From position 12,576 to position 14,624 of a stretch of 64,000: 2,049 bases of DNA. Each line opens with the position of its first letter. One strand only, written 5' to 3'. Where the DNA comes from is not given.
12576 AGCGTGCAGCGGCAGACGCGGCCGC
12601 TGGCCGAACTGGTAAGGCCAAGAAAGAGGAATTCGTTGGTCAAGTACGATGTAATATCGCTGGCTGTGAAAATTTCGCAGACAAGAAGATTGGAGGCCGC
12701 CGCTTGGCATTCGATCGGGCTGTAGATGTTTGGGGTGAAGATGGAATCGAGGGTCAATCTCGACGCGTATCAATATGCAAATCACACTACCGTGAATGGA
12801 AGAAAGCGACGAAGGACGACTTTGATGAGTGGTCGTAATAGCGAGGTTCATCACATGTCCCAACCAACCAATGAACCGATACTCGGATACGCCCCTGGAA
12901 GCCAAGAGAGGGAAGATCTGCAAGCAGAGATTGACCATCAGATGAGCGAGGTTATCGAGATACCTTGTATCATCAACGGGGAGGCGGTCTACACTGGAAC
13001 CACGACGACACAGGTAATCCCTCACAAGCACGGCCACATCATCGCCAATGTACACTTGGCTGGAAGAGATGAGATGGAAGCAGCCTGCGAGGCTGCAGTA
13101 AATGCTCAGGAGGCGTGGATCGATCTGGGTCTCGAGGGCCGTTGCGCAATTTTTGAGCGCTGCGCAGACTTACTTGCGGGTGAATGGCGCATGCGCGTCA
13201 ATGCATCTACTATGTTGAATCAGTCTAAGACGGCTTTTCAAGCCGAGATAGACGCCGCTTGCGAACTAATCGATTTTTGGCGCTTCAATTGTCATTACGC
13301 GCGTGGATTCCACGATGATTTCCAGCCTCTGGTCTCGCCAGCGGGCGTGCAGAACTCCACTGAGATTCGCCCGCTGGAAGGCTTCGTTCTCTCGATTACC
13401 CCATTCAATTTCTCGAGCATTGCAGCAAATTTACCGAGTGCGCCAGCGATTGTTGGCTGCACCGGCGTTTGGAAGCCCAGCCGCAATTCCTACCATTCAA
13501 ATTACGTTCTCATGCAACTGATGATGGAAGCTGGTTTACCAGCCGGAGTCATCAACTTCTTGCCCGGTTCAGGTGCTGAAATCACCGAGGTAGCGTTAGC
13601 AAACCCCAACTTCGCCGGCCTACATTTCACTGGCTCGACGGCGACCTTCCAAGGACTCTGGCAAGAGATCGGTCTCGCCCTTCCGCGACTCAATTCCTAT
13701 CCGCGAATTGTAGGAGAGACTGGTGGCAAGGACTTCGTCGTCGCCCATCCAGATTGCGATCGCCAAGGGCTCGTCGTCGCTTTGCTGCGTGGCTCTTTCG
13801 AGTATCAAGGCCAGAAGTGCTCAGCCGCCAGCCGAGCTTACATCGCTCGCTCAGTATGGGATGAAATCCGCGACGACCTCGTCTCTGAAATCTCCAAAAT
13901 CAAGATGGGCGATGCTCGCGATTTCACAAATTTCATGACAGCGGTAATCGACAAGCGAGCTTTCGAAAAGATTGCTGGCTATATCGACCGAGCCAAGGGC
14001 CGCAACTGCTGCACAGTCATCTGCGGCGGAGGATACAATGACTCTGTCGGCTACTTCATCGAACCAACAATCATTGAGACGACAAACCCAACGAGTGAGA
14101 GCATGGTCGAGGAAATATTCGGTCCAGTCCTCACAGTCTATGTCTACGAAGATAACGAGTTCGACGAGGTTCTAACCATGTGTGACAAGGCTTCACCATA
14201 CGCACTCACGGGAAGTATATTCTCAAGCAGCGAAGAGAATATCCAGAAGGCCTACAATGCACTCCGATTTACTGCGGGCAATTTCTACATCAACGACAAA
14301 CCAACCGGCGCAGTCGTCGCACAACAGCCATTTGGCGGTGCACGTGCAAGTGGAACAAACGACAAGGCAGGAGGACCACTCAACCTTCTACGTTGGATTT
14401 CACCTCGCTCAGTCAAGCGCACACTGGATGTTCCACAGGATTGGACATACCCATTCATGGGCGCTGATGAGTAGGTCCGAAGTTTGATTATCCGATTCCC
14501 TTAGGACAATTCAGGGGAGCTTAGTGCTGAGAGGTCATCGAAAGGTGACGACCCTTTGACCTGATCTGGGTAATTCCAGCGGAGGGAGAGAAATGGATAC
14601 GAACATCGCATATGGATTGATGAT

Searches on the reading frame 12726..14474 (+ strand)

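Call 75: search_protein_families(library=pfam, proteins=[window:12726-14474:+], max_evalue=0.01)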
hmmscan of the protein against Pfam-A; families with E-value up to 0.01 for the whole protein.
window:12726-14474:+ (582 aa): 1 family
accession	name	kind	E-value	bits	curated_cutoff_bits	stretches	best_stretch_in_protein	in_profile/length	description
PF00171.27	Aldedh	-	1.4e-98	330.9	23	1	93-557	7-455/461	Aldehyde dehydrogenase family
